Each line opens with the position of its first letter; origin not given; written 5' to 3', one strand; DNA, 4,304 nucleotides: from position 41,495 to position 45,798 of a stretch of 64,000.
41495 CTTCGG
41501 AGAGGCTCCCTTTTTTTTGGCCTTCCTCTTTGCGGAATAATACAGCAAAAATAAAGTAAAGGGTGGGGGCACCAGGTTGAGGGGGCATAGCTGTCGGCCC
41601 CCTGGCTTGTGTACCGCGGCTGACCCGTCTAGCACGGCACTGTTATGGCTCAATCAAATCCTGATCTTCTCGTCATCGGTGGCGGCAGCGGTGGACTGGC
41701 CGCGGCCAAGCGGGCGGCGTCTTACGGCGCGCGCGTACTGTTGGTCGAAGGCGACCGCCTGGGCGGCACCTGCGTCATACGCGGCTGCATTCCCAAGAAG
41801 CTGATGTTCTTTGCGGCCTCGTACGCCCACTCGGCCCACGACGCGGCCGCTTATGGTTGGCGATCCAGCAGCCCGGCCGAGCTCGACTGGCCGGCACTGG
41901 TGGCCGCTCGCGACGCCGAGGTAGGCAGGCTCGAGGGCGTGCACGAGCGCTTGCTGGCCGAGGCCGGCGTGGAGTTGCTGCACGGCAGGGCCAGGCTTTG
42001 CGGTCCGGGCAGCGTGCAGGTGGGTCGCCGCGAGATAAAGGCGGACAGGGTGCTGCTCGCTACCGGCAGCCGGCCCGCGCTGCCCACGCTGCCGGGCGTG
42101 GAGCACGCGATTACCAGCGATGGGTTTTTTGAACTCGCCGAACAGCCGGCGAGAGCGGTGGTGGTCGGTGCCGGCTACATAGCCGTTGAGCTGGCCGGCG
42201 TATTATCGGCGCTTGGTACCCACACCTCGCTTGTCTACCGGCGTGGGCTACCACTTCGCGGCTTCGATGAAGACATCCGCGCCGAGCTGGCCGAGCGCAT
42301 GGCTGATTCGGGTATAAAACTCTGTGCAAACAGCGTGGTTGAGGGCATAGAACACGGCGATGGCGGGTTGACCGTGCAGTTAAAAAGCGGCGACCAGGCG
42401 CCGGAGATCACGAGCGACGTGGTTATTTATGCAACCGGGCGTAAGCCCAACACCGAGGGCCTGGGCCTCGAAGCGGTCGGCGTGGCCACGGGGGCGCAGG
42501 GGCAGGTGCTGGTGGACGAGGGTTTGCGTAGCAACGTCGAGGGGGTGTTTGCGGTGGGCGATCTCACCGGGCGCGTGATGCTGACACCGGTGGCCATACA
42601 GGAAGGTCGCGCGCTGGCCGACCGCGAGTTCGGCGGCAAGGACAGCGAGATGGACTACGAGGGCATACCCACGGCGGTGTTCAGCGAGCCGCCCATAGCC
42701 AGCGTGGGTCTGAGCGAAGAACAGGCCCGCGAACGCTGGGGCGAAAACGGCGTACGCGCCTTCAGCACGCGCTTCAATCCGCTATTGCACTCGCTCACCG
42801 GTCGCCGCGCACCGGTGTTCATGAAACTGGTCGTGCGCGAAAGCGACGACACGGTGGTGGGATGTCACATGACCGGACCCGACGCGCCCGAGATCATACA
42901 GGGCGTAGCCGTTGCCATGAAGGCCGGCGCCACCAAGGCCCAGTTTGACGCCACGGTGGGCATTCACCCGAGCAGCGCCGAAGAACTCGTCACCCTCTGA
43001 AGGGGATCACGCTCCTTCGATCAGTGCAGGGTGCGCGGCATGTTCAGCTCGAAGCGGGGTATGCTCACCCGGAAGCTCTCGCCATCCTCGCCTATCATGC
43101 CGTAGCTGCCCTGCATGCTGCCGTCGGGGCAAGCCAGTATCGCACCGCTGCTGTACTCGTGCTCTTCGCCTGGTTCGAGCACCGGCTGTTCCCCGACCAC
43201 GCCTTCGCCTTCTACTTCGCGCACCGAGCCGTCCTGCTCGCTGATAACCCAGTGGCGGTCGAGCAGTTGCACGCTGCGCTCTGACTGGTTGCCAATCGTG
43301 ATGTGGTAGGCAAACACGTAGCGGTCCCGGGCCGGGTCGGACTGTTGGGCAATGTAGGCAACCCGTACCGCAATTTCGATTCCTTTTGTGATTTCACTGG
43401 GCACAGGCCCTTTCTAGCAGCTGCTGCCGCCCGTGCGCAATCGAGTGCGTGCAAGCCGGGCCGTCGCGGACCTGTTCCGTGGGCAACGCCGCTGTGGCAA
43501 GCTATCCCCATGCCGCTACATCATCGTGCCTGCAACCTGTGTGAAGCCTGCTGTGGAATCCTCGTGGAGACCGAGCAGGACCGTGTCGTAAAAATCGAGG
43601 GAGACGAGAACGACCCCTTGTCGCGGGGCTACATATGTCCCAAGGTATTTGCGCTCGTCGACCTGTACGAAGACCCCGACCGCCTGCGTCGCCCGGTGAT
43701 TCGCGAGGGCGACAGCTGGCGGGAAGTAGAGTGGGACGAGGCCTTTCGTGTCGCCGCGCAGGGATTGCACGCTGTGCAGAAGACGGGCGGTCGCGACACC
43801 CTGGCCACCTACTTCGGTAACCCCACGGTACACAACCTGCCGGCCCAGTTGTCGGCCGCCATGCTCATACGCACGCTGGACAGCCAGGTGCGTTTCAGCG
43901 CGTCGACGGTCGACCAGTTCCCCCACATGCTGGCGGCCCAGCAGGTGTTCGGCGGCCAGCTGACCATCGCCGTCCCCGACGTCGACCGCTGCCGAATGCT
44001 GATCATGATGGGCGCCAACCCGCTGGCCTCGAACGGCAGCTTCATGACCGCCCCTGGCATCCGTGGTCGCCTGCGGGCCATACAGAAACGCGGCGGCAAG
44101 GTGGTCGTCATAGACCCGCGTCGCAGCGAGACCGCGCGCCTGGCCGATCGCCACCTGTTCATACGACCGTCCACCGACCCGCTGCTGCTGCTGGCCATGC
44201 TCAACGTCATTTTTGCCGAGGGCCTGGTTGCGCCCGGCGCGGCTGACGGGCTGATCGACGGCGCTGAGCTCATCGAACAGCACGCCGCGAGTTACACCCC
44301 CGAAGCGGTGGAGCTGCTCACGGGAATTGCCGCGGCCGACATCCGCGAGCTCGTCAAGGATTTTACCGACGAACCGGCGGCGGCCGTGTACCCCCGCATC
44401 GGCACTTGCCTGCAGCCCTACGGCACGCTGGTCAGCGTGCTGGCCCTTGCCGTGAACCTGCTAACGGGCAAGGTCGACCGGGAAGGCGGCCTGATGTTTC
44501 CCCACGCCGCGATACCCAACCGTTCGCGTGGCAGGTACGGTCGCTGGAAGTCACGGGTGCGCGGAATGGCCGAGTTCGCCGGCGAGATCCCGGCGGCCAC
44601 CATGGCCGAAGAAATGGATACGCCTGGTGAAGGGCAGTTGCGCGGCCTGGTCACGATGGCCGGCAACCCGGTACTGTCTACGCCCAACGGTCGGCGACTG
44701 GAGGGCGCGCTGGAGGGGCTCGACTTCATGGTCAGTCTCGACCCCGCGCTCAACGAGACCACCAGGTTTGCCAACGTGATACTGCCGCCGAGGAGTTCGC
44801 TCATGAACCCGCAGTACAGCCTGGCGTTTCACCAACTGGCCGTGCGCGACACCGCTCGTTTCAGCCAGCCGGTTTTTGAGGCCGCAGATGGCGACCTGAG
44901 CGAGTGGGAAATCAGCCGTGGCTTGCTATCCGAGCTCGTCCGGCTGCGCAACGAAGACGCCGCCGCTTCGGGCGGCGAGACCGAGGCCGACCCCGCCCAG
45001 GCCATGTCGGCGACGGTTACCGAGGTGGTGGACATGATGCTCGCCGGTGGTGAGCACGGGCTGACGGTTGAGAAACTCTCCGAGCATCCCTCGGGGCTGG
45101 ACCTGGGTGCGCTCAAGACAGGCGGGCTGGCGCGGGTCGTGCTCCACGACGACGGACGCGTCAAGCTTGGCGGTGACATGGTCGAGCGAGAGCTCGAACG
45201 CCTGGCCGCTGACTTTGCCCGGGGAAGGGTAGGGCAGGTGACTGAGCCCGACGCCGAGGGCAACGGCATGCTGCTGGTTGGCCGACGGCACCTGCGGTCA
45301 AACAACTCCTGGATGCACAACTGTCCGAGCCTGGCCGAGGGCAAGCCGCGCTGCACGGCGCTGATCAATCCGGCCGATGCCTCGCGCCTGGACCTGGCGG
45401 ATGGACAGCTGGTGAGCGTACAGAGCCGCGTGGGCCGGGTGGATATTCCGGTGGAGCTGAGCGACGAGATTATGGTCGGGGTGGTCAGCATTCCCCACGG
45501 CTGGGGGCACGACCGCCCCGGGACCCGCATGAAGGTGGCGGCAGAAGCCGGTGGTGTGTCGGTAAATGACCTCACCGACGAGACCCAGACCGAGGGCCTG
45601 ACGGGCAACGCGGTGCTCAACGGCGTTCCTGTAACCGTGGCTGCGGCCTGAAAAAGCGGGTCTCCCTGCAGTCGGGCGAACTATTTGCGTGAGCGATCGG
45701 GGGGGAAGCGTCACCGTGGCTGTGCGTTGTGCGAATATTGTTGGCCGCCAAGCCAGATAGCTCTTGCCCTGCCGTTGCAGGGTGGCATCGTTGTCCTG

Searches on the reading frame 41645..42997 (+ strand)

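Call 51: search_protein_families(library=pfam, proteins=[window:41645-42997:+], max_evalue=0.00001)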
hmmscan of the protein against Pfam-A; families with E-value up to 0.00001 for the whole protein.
window:41645-42997:+ (451 aa): 6 families
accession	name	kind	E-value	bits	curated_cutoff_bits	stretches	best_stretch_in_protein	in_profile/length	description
PF07992.20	Pyr_redox_2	-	3.1e-71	240.6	26.1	1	7-321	2-291/291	Pyridine nucleotide-disulphide oxidoreductase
PF02852.28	Pyr_redox_dim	-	2.2e-32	111.9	25.3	1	341-450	1-108/110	Pyridine nucleotide-disulphide oxidoreductase, dimerisation domain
PF00070.33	Pyr_redox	-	3.9e-23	82.2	22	1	170-247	1-80/82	Pyridine nucleotide-disulphide oxidoreductase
PF13738.12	Pyr_redox_3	-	1.5e-17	64.2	30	1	124-305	116-305/305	Pyridine nucleotide-disulphide oxidoreductase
PF12831.13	FAD_oxidored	-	1.2e-09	38.5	27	1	7-113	1-107/416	FAD dependent oxidoreductase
PF03486.20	HI0933_like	-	6.3e-07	29.5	50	0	7-37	2-32/244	HI0933-like protein Rossmann domain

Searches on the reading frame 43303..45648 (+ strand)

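Call 51: search_protein_families(library=pfam, proteins=[window:43303-45648:+], max_evalue=0.00001)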
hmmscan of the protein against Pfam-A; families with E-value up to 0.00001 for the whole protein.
window:43303-45648:+ (782 aa): 3 families
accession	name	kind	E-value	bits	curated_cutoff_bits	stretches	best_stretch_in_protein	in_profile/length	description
PF00384.28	Molybdopterin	-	1.6e-26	93.6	24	1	127-496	1-310/353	Molybdopterin oxidoreductase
PF01568.27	Molydop_binding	-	1.7e-21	76.8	26.8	1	657-773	2-107/110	Molydopterin dinucleotide binding domain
PF04879.21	Molybdop_Fe4S4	-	8.4e-10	38.9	22.7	1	76-115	7-46/55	Molybdopterin oxidoreductase Fe4S4 domain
